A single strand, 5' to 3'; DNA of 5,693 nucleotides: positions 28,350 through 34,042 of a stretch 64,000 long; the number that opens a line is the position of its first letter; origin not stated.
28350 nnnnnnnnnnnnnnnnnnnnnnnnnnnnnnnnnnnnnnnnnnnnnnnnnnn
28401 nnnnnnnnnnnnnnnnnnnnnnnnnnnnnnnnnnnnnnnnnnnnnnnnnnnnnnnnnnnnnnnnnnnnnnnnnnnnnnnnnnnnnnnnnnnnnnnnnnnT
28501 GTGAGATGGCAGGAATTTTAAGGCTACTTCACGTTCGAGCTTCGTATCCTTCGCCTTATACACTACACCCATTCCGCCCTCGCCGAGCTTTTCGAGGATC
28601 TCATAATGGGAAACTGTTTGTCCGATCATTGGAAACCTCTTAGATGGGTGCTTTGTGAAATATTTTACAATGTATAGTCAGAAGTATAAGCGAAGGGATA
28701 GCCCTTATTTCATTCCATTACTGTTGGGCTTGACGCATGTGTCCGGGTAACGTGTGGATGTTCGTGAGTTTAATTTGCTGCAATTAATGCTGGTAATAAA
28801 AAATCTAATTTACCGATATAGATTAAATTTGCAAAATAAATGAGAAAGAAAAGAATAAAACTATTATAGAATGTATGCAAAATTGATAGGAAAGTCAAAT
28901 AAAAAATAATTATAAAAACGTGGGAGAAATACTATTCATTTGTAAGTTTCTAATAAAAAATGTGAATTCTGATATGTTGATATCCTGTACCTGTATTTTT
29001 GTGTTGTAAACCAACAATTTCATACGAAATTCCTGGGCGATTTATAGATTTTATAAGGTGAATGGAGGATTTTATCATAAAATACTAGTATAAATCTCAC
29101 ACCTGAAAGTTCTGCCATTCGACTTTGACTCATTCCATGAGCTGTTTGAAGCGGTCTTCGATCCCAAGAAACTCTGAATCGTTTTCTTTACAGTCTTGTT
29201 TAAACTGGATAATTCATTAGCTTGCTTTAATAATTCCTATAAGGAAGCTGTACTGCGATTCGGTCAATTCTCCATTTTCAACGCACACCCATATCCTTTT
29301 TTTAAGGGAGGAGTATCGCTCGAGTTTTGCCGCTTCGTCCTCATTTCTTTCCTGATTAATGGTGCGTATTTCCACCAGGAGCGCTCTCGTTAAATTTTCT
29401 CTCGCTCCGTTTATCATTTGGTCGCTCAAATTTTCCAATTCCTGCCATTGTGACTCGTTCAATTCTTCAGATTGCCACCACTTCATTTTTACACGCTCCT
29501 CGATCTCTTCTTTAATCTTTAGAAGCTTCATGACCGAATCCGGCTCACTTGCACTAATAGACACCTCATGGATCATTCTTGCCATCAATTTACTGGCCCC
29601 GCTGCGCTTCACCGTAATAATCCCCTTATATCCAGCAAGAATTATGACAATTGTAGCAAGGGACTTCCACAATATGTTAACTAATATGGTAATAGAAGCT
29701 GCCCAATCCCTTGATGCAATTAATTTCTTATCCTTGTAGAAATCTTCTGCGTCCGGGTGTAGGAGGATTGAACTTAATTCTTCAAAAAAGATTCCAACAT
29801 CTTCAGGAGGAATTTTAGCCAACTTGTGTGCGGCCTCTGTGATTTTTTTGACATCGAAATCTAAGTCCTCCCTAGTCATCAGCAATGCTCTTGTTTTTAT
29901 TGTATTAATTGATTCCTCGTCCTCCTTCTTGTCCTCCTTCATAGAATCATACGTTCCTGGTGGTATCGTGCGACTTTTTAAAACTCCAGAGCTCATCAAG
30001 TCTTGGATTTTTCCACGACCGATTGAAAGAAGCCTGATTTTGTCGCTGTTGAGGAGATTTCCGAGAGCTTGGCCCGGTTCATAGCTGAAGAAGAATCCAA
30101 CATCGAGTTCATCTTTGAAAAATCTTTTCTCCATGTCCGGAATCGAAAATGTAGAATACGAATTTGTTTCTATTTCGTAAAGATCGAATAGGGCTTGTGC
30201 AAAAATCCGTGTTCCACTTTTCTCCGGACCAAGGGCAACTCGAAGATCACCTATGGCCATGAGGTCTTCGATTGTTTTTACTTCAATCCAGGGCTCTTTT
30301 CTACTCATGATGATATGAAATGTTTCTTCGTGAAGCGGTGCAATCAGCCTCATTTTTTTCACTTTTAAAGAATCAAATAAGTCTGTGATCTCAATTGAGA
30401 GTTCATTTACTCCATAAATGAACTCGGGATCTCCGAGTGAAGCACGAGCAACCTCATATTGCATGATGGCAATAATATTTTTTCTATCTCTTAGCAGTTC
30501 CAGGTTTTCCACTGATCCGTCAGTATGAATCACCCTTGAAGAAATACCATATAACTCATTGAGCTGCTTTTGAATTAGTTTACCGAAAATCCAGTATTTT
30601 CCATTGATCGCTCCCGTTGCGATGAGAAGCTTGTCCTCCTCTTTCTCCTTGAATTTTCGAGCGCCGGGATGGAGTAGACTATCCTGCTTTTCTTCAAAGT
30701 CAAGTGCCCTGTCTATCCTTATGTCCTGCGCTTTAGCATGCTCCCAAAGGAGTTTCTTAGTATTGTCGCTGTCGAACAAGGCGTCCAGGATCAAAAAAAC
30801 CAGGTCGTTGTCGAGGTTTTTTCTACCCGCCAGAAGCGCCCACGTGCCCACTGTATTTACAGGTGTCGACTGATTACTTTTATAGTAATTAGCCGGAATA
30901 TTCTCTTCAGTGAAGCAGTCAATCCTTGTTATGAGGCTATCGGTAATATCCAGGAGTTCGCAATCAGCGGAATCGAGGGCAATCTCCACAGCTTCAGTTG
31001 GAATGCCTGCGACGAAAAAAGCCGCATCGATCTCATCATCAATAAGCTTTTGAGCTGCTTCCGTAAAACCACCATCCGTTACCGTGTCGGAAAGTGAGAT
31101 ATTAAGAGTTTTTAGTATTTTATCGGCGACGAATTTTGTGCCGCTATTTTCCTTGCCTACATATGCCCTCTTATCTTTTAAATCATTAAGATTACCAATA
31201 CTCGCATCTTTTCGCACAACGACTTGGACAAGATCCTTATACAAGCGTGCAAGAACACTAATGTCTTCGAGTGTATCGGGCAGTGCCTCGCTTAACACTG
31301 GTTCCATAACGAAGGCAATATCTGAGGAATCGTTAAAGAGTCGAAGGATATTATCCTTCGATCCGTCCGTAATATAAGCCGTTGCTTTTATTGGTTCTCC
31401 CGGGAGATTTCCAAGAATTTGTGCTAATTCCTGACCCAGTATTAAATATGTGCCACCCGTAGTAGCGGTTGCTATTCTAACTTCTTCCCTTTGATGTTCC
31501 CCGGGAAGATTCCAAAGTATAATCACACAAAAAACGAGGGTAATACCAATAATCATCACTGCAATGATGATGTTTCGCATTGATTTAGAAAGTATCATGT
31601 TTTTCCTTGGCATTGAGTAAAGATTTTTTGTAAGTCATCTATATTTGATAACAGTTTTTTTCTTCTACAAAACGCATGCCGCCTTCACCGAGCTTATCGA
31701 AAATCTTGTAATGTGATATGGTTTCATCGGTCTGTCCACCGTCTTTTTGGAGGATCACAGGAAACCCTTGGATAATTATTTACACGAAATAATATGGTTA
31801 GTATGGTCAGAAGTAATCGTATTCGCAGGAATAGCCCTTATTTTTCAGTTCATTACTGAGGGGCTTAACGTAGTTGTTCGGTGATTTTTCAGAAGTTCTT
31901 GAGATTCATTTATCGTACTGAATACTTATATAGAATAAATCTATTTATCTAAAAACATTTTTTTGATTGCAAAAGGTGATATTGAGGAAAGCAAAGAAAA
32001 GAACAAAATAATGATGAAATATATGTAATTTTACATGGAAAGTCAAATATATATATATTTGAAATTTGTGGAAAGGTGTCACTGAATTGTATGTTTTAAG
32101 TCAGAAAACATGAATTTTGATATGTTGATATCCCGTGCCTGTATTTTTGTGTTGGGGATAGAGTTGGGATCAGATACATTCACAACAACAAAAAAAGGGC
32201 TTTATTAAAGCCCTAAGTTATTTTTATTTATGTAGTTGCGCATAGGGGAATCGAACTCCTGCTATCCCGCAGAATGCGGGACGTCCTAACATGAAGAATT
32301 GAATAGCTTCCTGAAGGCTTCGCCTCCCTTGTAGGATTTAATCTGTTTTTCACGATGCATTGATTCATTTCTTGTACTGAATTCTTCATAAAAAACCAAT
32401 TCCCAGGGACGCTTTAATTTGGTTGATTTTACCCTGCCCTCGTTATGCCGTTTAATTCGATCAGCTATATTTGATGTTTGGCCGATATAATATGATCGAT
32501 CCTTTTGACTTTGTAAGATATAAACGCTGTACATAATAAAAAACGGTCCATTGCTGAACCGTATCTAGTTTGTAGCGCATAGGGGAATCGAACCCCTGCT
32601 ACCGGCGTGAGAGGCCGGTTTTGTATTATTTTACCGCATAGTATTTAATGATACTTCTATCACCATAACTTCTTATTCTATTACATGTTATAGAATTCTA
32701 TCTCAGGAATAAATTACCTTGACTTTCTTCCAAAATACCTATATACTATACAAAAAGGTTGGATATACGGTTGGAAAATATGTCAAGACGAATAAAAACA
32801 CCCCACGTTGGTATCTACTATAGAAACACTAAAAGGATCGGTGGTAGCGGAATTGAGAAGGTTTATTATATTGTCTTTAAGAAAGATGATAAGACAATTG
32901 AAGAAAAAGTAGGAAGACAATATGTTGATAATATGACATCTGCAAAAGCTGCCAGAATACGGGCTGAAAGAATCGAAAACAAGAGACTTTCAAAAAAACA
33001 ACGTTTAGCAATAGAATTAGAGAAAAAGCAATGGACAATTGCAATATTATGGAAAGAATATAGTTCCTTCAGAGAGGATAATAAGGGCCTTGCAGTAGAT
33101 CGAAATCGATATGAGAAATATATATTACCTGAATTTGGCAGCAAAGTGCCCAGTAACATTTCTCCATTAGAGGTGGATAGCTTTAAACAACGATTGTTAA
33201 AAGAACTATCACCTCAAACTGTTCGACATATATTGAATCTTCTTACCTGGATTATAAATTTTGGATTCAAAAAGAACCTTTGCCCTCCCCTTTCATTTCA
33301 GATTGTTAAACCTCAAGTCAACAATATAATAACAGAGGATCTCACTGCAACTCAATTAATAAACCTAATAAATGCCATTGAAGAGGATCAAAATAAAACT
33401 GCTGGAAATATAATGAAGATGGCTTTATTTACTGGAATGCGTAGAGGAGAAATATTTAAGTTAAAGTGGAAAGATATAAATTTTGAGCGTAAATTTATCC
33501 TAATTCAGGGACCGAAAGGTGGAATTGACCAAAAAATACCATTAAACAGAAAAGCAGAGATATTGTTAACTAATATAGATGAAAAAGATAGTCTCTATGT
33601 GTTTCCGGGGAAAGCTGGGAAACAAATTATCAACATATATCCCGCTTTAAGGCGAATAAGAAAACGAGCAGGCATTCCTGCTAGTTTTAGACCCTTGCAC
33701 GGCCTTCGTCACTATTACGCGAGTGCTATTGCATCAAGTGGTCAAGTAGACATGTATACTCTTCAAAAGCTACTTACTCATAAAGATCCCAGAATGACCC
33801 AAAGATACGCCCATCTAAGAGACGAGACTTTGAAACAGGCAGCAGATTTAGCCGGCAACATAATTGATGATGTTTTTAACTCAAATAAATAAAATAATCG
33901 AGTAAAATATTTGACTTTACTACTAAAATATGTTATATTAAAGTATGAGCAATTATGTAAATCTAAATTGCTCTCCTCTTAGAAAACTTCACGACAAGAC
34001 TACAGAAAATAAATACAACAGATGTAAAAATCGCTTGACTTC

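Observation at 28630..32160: A TAXI-domain gene sits between the 5' and 3' stubs of a kinase gene and inherits a duplicated leader of about 400 nt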

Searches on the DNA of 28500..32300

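Call 40: search_rna_families(source=window, start=28500, end=32300, threshold=evalue, max_evalue=5)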
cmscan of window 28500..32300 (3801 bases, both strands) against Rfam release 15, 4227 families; matches with E-value up to 5: 0.
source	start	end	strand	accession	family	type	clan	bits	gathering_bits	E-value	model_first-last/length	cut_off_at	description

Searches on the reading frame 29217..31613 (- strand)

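Call 8: search_protein_families(library=pfam, proteins=[window:29217-31613:-])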
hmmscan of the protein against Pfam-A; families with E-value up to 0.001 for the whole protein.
window:29217-31613:- (798 aa): 3 families
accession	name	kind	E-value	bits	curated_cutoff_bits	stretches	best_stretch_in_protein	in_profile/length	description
PF16868.10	NMT1_3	-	2e-75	254.6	27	2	47-321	1-284/289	NMT1-like family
PF09084.16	NMT1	-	2.1e-06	28.2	20.5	1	119-226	64-171/216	NMT1/THI5 like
PF12974.12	Phosphonate-bd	-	3.6e-05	23.7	27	1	129-284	87-218/242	ABC transporter, phosphonate, periplasmic substrate-binding protein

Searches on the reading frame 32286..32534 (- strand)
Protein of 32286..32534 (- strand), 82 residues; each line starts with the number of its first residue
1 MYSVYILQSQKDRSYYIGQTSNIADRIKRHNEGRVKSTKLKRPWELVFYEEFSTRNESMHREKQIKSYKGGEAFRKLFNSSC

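Call 8: search_protein_families(library=pfam, proteins=[window:32286-32534:-])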
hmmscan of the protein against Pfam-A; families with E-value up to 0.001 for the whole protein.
window:32286-32534:- (82 aa): 2 families
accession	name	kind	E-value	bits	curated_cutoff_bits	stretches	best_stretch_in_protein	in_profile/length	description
PF01541.30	GIY-YIG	-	1.1e-18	67.7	22.6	1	1-67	1-70/78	GIY-YIG catalytic domain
PF10544.15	T5orf172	-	0.0001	23.2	20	1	4-66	3-64/101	T5orf172 domain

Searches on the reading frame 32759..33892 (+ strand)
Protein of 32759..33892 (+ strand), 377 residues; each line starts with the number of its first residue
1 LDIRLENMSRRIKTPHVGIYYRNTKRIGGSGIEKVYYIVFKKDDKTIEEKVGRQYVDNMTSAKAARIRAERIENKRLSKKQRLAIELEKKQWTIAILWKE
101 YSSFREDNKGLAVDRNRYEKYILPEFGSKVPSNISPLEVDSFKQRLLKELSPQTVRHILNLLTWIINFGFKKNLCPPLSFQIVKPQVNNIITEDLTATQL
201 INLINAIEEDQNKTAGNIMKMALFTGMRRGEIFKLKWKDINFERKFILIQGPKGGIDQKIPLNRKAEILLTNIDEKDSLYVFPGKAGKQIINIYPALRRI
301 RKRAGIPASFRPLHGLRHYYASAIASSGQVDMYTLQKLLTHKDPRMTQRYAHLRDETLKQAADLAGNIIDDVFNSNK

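Call 8: search_protein_families(library=pfam, proteins=[window:32759-33892:+])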
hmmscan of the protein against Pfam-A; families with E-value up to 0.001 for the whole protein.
window:32759-33892:+ (377 aa): 1 family
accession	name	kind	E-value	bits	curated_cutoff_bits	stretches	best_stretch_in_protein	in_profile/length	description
PF00589.27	Phage_integrase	-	5.1e-28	98.4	27.1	1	195-356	3-171/172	Phage integrase family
